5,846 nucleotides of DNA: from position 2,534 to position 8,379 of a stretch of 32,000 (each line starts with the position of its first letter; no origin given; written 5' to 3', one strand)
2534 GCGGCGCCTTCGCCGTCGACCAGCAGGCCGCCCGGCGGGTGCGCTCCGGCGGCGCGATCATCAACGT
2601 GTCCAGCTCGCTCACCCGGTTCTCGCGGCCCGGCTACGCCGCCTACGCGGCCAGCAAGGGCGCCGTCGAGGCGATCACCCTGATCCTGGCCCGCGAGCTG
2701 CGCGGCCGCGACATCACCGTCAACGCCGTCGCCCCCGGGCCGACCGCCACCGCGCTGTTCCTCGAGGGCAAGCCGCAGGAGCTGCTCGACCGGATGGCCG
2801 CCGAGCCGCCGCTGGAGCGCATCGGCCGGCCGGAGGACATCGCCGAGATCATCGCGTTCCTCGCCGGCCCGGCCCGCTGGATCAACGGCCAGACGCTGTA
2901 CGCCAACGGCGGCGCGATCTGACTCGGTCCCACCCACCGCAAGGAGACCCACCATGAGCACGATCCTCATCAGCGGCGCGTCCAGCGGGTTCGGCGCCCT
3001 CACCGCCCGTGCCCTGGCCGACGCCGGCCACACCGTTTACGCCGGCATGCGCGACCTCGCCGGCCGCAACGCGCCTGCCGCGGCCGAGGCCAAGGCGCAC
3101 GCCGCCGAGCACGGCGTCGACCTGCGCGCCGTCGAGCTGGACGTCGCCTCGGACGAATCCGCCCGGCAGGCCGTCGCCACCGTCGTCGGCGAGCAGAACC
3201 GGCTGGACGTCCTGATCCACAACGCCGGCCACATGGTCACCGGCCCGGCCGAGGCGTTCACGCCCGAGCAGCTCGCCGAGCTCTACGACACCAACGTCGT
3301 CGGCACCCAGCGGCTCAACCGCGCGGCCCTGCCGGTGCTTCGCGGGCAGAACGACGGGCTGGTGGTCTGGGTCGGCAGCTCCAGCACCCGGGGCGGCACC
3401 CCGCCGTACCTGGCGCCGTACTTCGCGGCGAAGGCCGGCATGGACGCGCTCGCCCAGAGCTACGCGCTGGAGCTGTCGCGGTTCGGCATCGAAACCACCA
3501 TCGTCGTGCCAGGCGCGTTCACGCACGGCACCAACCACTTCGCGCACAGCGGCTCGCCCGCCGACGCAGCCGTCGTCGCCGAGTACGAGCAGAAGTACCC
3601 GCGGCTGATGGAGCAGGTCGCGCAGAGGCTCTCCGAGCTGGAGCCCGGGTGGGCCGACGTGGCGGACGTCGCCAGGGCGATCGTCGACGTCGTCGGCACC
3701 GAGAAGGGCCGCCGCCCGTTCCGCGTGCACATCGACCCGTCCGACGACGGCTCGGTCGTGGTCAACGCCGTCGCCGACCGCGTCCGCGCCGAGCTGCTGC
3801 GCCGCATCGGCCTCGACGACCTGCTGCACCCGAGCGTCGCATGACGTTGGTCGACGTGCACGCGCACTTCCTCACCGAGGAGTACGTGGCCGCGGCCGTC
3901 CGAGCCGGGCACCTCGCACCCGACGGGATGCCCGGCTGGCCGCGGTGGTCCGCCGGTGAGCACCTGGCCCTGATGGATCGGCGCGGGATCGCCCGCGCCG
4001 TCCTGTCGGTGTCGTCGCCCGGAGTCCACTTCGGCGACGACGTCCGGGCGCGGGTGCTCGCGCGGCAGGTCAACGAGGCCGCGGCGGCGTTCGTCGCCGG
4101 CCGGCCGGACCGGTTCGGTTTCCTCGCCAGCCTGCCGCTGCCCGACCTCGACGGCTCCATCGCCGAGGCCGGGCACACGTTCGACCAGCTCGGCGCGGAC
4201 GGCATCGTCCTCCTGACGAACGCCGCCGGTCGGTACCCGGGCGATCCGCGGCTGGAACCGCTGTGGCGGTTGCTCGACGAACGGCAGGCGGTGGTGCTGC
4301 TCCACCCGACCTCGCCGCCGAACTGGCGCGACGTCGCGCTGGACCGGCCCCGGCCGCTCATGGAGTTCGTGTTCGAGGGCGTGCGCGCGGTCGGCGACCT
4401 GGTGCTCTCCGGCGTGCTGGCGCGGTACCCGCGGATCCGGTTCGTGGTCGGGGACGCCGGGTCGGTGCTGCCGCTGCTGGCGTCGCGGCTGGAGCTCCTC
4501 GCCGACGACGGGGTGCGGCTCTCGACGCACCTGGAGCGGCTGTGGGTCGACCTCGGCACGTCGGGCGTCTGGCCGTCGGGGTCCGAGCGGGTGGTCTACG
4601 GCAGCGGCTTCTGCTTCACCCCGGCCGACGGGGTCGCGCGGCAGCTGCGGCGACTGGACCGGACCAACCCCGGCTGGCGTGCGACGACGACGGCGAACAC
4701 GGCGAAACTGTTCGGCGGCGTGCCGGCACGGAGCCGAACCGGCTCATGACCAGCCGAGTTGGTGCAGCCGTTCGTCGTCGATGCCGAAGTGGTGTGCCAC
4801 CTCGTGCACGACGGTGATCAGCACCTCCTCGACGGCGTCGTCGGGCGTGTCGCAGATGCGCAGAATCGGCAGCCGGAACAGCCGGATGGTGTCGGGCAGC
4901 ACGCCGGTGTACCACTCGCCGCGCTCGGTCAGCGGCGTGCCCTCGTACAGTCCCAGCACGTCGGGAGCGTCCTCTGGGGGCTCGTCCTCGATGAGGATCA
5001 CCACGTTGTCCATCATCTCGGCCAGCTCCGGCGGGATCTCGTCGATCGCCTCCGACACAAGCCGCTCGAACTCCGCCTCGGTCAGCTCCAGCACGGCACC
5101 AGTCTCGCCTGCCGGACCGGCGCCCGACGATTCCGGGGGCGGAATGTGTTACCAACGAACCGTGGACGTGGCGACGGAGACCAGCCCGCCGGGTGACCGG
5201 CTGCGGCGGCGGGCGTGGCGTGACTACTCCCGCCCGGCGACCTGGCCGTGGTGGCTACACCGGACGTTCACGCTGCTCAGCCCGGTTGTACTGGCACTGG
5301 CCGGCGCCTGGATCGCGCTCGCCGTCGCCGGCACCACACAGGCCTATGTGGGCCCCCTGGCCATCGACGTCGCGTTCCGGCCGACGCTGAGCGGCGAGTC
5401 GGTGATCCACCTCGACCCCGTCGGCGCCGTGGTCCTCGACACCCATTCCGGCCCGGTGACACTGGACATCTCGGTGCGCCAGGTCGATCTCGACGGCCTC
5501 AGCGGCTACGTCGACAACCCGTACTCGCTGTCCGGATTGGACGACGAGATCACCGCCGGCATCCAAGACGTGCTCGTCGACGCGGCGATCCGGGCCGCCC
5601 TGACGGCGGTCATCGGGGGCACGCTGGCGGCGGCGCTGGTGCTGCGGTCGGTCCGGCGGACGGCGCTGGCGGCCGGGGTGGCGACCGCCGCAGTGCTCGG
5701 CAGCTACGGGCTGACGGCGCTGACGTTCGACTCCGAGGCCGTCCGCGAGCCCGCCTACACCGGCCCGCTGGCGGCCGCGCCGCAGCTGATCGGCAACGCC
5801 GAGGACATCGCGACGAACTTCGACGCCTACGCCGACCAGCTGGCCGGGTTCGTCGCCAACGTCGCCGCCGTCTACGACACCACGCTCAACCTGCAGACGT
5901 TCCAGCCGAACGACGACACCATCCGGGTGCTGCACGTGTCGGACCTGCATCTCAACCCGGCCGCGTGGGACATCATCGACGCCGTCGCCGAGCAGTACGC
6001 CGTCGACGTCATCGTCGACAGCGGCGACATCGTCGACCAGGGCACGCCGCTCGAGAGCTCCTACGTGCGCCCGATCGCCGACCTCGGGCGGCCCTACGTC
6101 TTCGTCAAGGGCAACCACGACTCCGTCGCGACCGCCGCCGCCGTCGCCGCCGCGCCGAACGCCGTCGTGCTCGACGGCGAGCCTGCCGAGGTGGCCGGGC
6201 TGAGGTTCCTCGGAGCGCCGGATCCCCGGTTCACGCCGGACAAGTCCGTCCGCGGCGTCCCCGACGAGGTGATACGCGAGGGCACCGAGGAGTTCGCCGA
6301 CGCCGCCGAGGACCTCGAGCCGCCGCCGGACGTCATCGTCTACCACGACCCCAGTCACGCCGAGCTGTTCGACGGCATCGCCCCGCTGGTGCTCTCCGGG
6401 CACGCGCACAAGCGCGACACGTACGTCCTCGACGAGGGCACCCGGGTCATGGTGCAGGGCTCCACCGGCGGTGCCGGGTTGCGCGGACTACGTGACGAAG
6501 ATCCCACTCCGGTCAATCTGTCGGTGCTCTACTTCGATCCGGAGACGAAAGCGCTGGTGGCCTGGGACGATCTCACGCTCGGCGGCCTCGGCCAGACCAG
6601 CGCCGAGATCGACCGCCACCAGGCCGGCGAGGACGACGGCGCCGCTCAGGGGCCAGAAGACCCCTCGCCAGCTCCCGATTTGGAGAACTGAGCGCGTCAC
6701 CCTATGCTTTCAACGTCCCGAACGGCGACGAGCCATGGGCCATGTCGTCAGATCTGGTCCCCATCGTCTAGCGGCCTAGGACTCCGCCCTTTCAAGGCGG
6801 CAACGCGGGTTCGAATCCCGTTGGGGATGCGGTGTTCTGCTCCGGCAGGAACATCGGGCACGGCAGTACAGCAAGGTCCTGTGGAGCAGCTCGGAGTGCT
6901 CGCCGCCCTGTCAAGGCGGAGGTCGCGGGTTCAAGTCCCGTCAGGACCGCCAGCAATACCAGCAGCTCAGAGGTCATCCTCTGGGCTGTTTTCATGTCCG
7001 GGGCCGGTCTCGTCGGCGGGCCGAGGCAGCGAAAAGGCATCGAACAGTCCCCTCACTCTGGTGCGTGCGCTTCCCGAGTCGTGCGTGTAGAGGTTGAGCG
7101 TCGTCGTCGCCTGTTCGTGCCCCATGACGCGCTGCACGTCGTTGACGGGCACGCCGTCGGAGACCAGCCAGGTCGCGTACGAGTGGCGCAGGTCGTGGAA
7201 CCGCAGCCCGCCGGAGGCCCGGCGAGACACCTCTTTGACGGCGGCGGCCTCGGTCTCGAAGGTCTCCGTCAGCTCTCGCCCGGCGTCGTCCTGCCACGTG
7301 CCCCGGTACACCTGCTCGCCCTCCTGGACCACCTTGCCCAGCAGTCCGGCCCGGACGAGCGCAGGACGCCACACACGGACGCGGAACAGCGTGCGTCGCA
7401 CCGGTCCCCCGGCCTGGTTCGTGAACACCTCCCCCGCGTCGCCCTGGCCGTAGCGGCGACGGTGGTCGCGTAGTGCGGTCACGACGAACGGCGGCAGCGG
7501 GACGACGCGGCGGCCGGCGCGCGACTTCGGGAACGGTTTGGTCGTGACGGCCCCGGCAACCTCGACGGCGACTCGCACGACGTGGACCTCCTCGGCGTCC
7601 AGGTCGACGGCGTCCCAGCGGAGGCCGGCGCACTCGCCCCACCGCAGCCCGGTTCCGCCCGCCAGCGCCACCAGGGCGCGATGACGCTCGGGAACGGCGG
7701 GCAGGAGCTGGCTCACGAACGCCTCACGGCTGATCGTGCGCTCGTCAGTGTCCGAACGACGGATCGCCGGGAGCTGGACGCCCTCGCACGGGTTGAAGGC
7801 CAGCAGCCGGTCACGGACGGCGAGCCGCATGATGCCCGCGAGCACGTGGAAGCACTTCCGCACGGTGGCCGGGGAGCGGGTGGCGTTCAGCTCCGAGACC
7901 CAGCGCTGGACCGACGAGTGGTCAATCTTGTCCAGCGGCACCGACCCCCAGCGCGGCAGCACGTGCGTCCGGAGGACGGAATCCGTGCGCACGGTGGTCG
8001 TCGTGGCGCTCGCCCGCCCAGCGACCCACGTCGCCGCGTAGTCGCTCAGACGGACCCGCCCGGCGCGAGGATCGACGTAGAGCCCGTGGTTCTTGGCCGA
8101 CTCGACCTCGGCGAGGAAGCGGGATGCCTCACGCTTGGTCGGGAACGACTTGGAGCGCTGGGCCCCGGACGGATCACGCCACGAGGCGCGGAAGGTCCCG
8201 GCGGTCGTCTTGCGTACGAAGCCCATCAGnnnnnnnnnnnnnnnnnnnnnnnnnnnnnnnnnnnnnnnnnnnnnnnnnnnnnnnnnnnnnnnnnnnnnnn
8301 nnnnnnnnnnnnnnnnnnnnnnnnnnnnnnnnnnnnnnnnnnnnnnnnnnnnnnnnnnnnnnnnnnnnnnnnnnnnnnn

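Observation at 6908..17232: pSAM2-type element that kept its integration/replication/regulation module but apparently swapped the conjugation module for defence genes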

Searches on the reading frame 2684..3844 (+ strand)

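Call 100: search_protein_families(library=pfam, proteins=[window:2684-3844:+], max_evalue=0.001)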
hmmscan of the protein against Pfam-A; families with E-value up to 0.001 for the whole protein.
window:2684-3844:+ (386 aa): 5 families
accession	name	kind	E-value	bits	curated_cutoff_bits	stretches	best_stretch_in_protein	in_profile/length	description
PF00106.31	adh_short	-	9.1e-35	120.3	26.6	1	93-280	2-183/195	short chain dehydrogenase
PF13561.12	adh_short_C2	-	5.7e-27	95.3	27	1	98-285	1-182/236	Enoyl-(Acyl carrier protein) reductase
PF08659.16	KR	-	1.3e-15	58.2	22.6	1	93-259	2-162/180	KR domain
PF01370.27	Epimerase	-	1.3e-07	31.7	20.9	1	94-337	1-225/240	NAD dependent epimerase/dehydratase family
PF05368.20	NmrA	-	9.9e-05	22.5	27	1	92-167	3-70/298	NmrA-like family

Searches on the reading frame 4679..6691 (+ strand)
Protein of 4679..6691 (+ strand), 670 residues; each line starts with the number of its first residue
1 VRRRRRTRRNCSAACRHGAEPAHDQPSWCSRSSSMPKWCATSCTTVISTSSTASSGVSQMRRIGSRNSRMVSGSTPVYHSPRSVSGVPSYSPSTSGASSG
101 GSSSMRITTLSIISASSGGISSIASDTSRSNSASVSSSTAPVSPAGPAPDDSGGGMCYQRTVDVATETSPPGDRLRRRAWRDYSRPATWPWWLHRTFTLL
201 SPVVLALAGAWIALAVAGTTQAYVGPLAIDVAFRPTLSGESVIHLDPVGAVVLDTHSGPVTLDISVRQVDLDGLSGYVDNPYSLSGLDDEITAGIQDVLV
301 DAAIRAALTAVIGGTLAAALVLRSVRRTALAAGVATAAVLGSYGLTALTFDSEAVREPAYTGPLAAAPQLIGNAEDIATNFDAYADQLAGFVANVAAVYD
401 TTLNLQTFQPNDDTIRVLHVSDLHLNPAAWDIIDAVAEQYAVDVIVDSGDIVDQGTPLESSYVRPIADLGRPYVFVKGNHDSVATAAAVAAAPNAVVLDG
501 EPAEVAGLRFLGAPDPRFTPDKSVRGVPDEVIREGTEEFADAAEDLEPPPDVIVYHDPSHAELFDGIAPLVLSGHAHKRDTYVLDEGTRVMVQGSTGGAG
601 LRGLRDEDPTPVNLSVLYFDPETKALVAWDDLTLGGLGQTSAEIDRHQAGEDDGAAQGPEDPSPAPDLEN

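Call 85: search_protein_families(library=pfam, proteins=[window:4679-6691:+], max_evalue=0.01)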
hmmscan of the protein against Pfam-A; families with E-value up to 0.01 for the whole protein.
window:4679-6691:+ (670 aa): 2 families
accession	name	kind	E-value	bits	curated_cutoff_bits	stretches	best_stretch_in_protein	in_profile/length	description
PF00149.33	Metallophos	-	5e-13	50.4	21.5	1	415-578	1-190/191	Calcineurin-like phosphoesterase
PF12850.12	Metallophos_2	-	1.2e-06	29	27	1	416-599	2-138/154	Calcineurin-like phosphoesterase superfamily domain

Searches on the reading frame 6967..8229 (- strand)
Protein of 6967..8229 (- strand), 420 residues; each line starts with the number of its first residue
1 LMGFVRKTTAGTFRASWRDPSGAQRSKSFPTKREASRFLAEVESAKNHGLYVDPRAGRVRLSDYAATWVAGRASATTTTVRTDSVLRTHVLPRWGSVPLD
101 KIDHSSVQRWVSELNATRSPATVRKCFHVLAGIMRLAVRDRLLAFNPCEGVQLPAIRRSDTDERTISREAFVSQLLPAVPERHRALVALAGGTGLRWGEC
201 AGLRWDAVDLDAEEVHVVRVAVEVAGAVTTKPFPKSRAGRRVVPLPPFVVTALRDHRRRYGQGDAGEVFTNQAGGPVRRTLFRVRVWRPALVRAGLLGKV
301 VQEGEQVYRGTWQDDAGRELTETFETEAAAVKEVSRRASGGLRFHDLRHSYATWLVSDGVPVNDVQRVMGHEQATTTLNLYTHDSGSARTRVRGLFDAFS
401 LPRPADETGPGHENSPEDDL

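Call 52: search_protein_families(library=phrogs, proteins=[window:6967-8229:-], max_evalue=0.01)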
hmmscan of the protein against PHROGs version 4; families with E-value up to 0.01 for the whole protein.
window:6967-8229:- (420 aa): 7 families
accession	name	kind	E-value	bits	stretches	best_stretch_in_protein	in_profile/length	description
phrog_1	-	integration and excision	5.1e-59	202.1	1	6-391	117-442/611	integrase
phrog_216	-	integration and excision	5e-26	92.5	1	122-398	14-238/301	integrase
phrog_7685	-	integration and excision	4.4e-09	37.2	1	342-385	181-224/240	integrase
phrog_35951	-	unknown function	2.3e-06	29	1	335-390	13-68/97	-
phrog_23783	-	integration and excision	0.00022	22.3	1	62-152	66-153/162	integrase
phrog_7269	-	integration and excision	0.0041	18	1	343-379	29-65/89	integrase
phrog_25190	-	integration and excision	0.0061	17.9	0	339-383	44-88/109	integrase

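Call 69: search_protein_families(library=ncbifam, proteins=[window:6967-8229:-], max_evalue=0.001)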
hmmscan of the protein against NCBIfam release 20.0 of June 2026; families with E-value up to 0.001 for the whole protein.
window:6967-8229:- (420 aa): 8 families
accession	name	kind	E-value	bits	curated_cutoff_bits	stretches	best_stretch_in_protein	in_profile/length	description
TIGR02224.1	recomb_XerC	equivalog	5.3e-16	58.8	335.15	2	97-286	39-223/295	tyrosine recombinase XerC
NF040815.2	recomb_XerA_Arch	equivalog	2.8e-15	56.6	220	2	331-387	200-257/263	site-specific tyrosine recombinase/integron integrase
TIGR02225.1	recomb_XerD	equivalog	1.3e-13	51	329.6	1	331-383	220-273/290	site-specific tyrosine recombinase XerD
NF001399.0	PRK00283.1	subfamily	2.3e-13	50.1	279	2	330-383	227-282/300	tyrosine recombinase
TIGR02249.1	integrase_gron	subfamily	3.4e-12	46.3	265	1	344-393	261-309/315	integron integrase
NF003462.0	PRK05084.1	equivalog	1.5e-08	33.7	267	0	344-384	305-344/360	tyrosine recombinase XerS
NF002331.0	PRK01287.1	subfamily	6.3e-07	28.7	371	0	344-385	273-313/365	site-specific tyrosine recombinase XerC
NF011946.0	PRK15417.1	equivalog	6.3e-06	25.6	435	1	344-399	276-330/337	integron integrase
